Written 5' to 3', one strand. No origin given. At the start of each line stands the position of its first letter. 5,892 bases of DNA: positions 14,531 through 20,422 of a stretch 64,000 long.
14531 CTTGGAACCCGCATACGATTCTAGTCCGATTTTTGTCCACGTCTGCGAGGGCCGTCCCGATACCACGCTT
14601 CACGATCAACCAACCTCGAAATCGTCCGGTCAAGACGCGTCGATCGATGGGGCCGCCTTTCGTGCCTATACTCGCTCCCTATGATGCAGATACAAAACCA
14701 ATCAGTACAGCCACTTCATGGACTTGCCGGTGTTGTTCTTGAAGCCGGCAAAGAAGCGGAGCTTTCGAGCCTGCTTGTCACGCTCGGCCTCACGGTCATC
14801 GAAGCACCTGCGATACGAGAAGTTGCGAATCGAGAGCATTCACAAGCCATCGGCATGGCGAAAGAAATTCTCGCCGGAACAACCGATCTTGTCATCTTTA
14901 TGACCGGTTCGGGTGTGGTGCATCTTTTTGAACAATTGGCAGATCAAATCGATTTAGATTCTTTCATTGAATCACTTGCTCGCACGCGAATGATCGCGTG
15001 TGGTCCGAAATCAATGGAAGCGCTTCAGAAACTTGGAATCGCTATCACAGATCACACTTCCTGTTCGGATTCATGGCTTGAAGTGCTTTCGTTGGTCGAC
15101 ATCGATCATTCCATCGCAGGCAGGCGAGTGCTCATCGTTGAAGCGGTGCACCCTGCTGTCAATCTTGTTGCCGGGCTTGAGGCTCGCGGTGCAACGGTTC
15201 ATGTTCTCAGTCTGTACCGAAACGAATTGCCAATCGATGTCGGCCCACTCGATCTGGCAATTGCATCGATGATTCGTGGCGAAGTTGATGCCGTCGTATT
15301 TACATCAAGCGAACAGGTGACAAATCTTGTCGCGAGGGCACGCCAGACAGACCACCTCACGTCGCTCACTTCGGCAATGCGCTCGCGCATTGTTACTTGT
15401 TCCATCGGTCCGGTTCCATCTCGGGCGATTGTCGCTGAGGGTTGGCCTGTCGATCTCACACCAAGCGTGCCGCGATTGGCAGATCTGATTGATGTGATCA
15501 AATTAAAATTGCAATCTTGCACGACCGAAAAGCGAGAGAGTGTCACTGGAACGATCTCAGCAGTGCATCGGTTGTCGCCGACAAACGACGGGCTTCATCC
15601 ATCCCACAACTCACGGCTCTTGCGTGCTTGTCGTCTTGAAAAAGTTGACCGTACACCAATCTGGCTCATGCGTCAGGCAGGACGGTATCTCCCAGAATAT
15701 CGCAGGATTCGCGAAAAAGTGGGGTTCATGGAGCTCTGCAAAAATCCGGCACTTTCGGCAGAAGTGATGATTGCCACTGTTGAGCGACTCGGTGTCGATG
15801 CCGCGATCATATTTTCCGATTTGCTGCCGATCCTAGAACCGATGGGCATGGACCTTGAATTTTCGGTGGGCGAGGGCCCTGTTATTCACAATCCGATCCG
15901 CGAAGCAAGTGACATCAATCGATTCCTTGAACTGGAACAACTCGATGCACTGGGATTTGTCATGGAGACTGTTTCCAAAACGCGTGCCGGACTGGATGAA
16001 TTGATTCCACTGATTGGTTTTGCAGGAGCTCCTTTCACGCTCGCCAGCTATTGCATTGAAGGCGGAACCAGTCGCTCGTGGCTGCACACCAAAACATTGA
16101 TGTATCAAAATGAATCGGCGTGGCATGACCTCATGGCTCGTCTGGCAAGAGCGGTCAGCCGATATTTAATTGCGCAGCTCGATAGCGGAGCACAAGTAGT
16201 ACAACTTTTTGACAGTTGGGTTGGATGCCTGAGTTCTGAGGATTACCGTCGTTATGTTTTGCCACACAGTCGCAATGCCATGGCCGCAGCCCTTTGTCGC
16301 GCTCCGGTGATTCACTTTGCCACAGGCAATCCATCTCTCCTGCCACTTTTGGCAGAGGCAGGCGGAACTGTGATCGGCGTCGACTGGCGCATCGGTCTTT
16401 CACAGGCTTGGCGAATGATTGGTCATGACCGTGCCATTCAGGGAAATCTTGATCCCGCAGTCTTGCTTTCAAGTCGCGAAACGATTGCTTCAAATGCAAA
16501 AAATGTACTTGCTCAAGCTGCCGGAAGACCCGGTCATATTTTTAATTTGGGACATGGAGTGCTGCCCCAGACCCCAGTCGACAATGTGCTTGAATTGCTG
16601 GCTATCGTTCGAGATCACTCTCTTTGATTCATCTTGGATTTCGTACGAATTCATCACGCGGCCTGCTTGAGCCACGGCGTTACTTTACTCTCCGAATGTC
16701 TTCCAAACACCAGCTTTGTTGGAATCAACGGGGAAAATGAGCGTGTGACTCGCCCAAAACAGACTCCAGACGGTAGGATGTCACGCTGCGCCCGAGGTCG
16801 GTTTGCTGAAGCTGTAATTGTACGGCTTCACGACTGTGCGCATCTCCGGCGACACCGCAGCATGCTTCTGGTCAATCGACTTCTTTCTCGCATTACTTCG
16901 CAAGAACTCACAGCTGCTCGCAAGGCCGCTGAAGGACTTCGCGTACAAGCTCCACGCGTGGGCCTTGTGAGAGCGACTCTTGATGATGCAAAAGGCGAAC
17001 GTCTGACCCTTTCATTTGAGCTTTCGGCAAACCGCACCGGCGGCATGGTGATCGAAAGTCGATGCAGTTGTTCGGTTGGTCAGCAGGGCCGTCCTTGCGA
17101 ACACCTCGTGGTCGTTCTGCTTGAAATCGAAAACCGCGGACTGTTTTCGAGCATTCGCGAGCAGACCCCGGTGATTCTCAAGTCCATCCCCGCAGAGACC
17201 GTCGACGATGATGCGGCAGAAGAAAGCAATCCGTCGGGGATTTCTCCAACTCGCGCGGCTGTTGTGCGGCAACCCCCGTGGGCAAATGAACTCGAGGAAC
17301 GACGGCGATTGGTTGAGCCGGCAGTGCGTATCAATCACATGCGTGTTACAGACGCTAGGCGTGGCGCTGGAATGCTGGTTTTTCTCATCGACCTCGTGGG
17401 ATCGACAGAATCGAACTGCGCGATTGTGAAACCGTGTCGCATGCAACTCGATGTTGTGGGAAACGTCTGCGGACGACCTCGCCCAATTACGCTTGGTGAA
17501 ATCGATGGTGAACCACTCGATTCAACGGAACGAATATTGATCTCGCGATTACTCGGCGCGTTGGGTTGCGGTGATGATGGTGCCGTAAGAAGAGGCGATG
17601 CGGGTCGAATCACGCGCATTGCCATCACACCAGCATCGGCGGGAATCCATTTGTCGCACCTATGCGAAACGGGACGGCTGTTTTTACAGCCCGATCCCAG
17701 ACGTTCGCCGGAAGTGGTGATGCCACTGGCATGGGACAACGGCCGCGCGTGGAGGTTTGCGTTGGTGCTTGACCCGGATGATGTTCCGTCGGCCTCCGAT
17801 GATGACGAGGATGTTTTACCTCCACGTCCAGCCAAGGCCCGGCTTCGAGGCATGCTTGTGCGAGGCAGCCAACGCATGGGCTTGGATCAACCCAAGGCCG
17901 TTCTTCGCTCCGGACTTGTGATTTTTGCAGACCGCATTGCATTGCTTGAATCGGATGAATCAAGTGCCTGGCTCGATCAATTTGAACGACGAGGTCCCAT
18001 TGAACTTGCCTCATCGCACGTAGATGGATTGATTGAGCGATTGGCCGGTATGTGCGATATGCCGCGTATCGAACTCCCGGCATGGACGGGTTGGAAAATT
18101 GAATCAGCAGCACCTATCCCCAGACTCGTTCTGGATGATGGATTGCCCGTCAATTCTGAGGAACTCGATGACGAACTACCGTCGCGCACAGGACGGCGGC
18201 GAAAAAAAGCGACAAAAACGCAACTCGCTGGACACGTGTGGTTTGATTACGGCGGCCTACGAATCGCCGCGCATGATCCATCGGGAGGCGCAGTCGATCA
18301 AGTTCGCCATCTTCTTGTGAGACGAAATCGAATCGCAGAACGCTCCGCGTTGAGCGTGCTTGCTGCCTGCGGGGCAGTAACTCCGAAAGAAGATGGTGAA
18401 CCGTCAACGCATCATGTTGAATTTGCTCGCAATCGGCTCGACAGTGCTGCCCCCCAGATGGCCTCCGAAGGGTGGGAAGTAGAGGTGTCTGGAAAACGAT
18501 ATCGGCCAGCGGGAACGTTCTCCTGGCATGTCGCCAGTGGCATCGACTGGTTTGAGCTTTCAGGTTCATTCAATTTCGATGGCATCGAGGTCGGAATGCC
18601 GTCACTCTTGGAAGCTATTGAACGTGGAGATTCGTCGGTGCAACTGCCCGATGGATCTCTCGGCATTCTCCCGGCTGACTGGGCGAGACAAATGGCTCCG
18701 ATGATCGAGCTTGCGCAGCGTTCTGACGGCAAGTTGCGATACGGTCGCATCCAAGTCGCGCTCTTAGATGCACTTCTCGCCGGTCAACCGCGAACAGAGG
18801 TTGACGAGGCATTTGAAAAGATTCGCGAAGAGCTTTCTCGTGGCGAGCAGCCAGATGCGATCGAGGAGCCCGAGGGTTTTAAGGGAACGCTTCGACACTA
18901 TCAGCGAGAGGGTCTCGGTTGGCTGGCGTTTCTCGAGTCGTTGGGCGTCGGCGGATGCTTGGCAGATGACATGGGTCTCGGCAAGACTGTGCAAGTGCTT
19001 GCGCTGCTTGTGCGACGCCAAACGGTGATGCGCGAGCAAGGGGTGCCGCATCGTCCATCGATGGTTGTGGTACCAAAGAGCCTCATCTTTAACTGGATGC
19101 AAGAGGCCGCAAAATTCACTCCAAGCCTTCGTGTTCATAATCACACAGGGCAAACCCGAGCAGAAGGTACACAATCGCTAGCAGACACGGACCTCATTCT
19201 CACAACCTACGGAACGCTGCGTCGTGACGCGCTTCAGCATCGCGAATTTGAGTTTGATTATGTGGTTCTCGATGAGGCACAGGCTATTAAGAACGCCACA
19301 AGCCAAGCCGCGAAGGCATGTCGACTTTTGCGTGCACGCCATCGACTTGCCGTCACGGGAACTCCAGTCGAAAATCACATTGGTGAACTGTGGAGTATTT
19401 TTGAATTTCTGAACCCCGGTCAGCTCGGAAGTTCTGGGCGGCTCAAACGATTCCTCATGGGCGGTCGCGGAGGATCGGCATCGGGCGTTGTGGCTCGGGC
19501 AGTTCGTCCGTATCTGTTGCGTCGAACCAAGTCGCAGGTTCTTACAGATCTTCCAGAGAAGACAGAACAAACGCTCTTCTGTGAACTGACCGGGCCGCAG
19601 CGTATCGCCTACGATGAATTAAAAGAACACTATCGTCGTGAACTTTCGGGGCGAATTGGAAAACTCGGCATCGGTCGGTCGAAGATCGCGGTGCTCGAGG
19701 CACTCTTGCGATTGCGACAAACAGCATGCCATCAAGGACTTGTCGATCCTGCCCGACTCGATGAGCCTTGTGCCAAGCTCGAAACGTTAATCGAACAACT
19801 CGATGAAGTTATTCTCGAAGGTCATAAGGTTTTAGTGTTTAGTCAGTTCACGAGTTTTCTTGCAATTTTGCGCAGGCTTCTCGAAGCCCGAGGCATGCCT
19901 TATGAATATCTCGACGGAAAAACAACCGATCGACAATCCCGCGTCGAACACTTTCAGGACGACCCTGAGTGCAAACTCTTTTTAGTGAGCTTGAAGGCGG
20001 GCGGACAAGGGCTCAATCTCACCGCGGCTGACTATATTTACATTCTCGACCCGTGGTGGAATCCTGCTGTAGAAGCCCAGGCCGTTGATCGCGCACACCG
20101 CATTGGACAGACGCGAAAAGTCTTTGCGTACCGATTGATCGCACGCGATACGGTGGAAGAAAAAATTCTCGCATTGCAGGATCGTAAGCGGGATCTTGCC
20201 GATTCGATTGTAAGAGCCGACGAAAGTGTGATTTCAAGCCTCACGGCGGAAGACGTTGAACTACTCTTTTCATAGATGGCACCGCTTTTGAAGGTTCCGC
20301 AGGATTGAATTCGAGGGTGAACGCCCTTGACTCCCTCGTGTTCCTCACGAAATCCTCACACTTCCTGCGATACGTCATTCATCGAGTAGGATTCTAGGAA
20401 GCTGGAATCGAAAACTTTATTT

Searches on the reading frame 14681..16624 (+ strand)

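Call 62: search_protein_families(library=pfam, proteins=[window:14681-16624:+], max_evalue=0.0001)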
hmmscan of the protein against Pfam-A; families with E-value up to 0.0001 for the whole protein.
window:14681-16624:+ (648 aa): 2 families
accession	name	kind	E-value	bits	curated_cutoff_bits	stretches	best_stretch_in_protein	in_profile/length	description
PF01208.23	URO-D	-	1.2e-120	403.1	23.9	1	309-645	2-345/346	Uroporphyrinogen decarboxylase (URO-D)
PF02602.20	HEM4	-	4.2e-33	114.8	27.5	1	27-270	2-230/231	Uroporphyrinogen-III synthase HemD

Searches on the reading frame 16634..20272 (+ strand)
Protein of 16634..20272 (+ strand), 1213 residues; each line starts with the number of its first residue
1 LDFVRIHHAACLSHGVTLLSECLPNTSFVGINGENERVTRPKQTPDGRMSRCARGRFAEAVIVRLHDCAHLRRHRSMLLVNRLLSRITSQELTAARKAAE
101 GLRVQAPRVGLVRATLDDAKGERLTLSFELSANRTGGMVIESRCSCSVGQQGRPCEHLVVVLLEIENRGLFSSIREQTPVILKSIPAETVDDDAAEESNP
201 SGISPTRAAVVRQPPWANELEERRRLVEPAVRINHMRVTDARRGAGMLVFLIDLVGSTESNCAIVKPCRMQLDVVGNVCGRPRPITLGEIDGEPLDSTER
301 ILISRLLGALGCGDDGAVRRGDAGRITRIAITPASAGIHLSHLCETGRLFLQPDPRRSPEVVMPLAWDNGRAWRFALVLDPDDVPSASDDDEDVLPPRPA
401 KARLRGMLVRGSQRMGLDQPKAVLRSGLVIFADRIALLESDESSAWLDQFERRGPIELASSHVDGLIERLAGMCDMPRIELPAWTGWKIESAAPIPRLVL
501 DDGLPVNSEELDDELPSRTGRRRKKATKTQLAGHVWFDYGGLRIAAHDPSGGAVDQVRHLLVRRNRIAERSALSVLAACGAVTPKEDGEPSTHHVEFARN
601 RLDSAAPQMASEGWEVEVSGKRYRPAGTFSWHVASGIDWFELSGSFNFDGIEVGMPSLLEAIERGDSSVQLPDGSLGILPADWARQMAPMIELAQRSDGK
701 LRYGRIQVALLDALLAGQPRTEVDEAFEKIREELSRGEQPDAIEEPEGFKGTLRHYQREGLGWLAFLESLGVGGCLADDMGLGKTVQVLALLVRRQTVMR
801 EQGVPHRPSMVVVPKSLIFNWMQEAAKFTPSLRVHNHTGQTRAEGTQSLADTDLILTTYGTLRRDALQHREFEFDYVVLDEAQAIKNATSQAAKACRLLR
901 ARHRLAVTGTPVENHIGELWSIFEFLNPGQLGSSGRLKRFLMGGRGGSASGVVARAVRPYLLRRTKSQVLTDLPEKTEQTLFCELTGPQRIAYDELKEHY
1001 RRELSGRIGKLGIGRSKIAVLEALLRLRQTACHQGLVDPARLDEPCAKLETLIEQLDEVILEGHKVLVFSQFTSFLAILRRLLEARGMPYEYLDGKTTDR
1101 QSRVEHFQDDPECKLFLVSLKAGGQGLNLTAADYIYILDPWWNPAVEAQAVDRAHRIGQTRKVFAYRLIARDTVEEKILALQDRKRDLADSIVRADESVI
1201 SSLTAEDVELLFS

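Call 62: search_protein_families(library=pfam, proteins=[window:16634-20272:+], max_evalue=0.0001)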
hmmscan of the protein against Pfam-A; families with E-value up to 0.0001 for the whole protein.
window:16634-20272:+ (1213 aa): 4 families
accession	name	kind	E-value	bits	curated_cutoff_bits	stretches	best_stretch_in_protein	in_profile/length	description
PF00176.29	SNF2-rel_dom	-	1.3e-59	202.1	24.9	1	756-1035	1-289/290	SNF2-related domain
PF00271.37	Helicase_C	-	3.3e-21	76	23.5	1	1050-1158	4-110/110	Helicase conserved C-terminal domain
PF04851.21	ResIII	-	2.4e-06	28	22.5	1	752-912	3-163/164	Type III restriction enzyme, res subunit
PF00270.35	DEAD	-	7.6e-06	26.2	26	1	780-911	23-160/167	DEAD/DEAH box helicase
